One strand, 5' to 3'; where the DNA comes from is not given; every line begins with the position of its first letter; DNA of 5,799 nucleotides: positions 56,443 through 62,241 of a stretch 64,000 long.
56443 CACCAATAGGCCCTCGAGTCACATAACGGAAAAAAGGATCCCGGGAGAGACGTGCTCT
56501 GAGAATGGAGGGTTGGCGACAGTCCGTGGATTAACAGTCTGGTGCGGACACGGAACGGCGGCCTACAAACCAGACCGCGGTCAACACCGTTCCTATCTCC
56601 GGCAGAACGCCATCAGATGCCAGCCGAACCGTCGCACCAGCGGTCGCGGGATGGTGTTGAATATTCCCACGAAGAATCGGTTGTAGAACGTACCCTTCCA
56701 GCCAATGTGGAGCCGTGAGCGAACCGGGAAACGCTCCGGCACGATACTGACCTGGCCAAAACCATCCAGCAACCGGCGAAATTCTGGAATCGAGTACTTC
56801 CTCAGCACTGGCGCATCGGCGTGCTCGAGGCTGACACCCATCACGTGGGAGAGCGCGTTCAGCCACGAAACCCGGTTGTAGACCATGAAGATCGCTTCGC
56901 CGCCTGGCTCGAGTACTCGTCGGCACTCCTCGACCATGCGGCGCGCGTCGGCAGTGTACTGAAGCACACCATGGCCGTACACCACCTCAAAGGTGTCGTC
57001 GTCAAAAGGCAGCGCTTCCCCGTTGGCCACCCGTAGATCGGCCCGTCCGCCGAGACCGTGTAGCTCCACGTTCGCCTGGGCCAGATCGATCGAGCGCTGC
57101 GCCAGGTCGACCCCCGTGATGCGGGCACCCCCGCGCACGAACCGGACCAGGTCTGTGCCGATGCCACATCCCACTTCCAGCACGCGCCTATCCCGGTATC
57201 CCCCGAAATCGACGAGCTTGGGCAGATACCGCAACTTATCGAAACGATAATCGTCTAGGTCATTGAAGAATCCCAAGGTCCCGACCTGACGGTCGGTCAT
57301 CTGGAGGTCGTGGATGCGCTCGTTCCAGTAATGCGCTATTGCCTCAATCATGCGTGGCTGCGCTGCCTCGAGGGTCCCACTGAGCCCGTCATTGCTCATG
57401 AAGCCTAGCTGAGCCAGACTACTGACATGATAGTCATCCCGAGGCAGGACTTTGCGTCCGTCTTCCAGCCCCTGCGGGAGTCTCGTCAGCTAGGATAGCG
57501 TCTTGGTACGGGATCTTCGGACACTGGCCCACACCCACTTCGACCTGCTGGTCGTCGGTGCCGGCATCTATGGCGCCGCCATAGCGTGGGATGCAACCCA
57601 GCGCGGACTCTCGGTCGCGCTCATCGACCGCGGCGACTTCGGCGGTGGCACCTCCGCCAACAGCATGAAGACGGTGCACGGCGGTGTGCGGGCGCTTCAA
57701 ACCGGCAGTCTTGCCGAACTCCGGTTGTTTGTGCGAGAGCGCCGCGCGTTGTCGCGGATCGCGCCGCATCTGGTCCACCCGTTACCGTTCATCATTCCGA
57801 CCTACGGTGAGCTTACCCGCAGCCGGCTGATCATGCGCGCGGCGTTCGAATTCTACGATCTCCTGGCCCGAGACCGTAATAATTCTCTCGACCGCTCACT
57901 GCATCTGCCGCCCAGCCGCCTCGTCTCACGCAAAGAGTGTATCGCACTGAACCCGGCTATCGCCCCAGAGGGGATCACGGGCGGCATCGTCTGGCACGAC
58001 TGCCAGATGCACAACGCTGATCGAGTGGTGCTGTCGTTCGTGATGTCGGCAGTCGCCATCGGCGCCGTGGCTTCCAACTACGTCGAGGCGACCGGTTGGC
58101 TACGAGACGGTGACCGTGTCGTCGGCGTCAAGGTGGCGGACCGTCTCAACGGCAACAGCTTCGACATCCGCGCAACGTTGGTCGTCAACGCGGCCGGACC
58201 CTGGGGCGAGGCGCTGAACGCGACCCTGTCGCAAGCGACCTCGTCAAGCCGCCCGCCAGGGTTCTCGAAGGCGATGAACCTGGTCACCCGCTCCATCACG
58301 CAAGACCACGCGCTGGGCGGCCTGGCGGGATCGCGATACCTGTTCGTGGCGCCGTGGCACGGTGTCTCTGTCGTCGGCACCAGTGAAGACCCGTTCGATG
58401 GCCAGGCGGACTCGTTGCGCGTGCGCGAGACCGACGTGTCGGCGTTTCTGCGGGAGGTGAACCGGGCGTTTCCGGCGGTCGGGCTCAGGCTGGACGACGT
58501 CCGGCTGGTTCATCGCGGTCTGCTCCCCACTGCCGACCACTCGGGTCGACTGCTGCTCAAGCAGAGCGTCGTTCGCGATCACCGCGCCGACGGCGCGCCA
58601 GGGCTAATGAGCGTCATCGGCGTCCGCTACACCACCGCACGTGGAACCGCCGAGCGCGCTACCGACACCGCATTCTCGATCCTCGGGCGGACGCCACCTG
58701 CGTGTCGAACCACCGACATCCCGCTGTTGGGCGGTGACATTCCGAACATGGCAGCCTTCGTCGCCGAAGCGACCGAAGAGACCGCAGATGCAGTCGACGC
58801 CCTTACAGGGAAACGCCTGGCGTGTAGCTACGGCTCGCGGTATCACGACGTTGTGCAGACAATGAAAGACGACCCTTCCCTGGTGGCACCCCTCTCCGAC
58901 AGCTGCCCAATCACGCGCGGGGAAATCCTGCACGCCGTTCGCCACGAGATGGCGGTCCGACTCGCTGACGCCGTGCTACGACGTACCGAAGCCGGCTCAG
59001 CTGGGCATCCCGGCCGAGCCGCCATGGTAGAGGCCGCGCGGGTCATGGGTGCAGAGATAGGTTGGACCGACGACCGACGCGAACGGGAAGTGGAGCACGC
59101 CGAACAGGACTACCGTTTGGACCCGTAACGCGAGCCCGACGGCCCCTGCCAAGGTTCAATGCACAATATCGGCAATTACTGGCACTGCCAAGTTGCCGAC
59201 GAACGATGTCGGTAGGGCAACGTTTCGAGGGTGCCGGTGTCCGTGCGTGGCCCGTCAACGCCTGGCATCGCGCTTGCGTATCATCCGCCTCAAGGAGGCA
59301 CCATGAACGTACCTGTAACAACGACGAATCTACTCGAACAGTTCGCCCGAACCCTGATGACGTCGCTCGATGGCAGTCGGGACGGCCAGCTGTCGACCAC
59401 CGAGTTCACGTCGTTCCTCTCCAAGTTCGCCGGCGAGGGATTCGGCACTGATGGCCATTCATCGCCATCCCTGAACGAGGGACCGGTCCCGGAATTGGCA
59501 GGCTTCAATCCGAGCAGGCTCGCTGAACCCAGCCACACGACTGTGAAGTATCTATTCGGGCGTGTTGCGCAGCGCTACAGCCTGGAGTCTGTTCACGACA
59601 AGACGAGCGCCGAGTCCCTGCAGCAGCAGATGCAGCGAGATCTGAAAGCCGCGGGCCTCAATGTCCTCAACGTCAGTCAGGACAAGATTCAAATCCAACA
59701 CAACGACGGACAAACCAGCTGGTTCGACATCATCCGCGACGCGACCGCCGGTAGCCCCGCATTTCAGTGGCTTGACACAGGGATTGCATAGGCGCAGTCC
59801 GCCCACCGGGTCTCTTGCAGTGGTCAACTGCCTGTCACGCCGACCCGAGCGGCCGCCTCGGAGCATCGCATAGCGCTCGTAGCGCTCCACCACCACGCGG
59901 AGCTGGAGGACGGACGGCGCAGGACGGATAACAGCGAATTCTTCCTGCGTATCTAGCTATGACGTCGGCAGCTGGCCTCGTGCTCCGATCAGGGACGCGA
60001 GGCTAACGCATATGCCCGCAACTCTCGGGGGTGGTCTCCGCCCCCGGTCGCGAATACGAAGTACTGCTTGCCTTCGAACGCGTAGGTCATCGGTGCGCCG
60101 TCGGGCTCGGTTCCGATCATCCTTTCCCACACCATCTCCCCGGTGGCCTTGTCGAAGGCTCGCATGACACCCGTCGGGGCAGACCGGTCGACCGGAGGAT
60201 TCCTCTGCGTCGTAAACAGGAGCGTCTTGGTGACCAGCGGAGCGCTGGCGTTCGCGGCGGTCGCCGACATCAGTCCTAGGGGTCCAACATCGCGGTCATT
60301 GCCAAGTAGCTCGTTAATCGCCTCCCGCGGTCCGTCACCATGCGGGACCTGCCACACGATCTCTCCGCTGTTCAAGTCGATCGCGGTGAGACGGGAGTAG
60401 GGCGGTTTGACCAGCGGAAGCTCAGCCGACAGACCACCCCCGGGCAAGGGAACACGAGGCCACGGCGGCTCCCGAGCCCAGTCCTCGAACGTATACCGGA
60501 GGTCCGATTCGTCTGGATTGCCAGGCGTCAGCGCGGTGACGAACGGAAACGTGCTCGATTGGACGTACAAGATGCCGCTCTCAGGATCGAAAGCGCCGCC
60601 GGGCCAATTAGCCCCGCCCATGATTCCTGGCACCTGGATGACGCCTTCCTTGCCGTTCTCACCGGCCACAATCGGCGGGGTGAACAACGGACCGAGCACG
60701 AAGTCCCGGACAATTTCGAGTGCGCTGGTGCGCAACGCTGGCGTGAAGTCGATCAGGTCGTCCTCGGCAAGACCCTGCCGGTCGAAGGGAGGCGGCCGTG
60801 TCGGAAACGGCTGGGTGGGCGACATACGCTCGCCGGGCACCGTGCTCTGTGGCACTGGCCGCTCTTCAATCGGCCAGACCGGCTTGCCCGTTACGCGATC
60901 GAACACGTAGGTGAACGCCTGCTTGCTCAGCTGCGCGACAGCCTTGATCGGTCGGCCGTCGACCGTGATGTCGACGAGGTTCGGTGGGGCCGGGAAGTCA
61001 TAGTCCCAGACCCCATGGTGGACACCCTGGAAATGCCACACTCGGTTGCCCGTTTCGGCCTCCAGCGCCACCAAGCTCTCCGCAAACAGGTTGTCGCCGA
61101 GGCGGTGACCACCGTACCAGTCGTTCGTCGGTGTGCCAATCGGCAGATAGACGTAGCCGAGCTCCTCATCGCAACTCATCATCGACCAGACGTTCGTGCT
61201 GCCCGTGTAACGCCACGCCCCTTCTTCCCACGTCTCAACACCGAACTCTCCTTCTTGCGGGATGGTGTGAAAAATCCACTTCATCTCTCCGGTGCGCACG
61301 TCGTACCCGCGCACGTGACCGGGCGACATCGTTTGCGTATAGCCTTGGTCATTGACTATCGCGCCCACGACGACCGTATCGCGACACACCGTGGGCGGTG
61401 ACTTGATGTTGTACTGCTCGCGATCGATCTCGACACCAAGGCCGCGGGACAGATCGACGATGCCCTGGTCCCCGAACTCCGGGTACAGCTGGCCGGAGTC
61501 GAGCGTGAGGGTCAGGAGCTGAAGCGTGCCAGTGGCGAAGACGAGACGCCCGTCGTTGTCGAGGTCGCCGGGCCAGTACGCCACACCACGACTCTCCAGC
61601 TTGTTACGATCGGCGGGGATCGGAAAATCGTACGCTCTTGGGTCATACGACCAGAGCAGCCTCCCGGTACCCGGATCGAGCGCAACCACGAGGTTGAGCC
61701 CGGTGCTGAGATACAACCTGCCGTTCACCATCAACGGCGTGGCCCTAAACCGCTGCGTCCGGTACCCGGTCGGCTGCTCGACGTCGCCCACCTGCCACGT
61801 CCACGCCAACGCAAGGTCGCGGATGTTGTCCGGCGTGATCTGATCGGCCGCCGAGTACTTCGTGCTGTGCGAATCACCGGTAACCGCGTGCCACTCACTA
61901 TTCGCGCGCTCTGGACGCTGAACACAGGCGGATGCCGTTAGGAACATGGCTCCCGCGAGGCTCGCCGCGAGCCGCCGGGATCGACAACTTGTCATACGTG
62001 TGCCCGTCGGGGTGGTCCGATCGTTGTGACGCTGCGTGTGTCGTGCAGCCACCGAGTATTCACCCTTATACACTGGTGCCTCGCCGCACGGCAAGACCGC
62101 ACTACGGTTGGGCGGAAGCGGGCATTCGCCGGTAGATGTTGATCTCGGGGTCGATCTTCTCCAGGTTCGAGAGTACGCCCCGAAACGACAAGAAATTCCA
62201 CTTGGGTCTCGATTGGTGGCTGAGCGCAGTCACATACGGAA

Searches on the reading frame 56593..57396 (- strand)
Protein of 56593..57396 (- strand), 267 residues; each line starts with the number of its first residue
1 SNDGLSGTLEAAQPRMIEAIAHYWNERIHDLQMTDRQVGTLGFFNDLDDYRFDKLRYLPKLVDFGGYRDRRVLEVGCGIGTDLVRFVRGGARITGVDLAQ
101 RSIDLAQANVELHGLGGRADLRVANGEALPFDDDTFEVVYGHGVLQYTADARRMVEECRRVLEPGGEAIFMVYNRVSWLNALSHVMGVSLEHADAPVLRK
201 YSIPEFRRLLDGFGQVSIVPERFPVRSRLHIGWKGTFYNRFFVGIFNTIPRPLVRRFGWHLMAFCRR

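Call 4: search_protein_families(library=pfam, proteins=[window:56593-57396:-], max_evalue=0.1)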
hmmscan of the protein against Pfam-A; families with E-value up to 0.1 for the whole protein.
window:56593-57396:- (267 aa): 15 families
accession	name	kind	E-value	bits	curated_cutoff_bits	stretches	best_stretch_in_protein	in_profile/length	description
PF08241.18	Methyltransf_11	-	2.2e-20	73.5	21.2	1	73-170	1-95/95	Methyltransferase domain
PF13649.12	Methyltransf_25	-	6.6e-20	72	27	1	72-166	1-97/97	Methyltransferase domain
PF13847.12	Methyltransf_31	-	1.8e-14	54.1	27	1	70-179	5-118/145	Methyltransferase domain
PF08242.18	Methyltransf_12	-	4.7e-14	53.3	30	1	73-166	1-96/98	Methyltransferase domain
PF13489.12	Methyltransf_23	-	8.6e-11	42.3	27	1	67-214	21-158/164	Methyltransferase domain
PF01209.24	Ubie_methyltran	-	1.1e-10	41.7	20.1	1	68-175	47-156/233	ubiE/COQ5 methyltransferase family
PF05175.20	MTS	-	3.5e-05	24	23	1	68-184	31-152/170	Methyltransferase small domain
PF08003.17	Methyltransf_9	-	6e-05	22.6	23.8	1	58-170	108-217/315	Protein of unknown function (DUF1698)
PF02353.26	CMAS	-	0.0012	18.6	27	1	70-130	64-125/273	Mycolic acid cyclopropane synthetase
PF03291.22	mRNA_G-N7_MeTrfase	-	0.0057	16.2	26.6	1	68-107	61-101/315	mRNA (guanine-N(7))-methyltransferase domain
PF07021.18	MetW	-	0.016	15.3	21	1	70-162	15-102/193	Methionine biosynthesis protein MetW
PF06325.19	PrmA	-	0.036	14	22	1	69-168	162-256/296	Ribosomal protein L11 methyltransferase (PrmA)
PF09445.16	Methyltransf_15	-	0.05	13.6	22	1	70-118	2-50/165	RNA cap guanine-N2 methyltransferase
PF03141.22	Methyltransf_29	-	0.054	12.5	23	1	54-169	104-216/506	Putative S-adenosyl-L-methionine-dependent methyltransferase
PF05724.17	TPMT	-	0.07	13.2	26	1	68-106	37-75/218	Thiopurine S-methyltransferase (TPMT)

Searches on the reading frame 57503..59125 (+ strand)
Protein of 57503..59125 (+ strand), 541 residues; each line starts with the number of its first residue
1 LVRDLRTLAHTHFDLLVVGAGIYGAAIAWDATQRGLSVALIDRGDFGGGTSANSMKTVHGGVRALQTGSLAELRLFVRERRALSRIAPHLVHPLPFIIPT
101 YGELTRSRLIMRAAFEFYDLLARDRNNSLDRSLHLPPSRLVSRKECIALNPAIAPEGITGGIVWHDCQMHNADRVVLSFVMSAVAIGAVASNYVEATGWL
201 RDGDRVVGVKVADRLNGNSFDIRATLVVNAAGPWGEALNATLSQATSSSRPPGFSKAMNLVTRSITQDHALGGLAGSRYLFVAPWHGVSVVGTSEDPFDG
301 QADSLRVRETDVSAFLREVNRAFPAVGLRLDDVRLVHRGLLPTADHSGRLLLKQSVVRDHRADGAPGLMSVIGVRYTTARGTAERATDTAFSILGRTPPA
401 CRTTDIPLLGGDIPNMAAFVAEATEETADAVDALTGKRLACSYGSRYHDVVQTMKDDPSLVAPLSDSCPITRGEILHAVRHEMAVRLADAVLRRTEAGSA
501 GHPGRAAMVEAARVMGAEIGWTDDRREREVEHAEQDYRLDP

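Call 55: search_protein_families(library=pfam, proteins=[window:57503-59125:+], max_evalue=0.0001)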
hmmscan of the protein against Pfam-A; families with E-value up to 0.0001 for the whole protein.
window:57503-59125:+ (541 aa): 5 families
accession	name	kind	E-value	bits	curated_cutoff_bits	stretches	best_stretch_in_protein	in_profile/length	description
PF01266.30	DAO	-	1.2e-40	140.6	27.9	1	14-384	1-348/353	FAD dependent oxidoreductase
PF16901.10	DAO_C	-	3.9e-24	85.3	31.4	1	401-526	1-126/126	C-terminal domain of alpha-glycerophosphate oxidase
PF12831.13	FAD_oxidored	-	1.7e-07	31.4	27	1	14-83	1-74/416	FAD dependent oxidoreductase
PF13450.12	NAD_binding_8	-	1.9e-06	28.5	21.9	1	17-54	1-38/68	NAD(P)-binding Rossmann-like domain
PF00890.30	FAD_binding_2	-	2.2e-06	27.6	20.4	0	14-54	1-41/414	FAD binding domain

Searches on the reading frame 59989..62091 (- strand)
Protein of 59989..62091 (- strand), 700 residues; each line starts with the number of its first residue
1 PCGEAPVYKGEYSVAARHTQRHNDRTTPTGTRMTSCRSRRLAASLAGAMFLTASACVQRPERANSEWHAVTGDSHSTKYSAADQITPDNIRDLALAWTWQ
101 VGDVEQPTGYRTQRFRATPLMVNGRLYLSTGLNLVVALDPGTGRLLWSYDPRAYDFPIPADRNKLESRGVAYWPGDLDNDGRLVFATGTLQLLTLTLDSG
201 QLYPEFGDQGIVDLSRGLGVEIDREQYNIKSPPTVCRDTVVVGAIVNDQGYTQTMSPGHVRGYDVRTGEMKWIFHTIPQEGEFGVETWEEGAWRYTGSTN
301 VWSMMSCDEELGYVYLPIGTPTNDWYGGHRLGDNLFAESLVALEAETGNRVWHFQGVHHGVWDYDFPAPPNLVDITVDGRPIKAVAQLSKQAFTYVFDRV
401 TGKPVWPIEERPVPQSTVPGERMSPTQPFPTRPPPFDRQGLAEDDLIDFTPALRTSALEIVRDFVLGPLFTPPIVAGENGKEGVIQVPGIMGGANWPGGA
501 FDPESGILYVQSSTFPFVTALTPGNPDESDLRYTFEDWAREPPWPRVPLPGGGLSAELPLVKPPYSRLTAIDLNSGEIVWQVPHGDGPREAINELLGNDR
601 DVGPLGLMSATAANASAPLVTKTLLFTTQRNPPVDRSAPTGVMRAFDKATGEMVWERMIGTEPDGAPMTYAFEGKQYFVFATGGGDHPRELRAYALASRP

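Call 55: search_protein_families(library=pfam, proteins=[window:59989-62091:-], max_evalue=0.0001)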
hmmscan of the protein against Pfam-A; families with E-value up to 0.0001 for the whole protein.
window:59989-62091:- (700 aa): 2 families
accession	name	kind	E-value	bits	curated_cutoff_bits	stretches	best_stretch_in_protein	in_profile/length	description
PF01011.28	PQQ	-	4.1e-192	640.5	26.7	1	67-677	1-594/595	Glucose/ethanol/alcohol dehydrogenase, beta-propeller domain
PF13360.13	PQQ_2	-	1e-13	52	27.6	0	113-152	63-102/233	Outer membrane protein assembly factor BamB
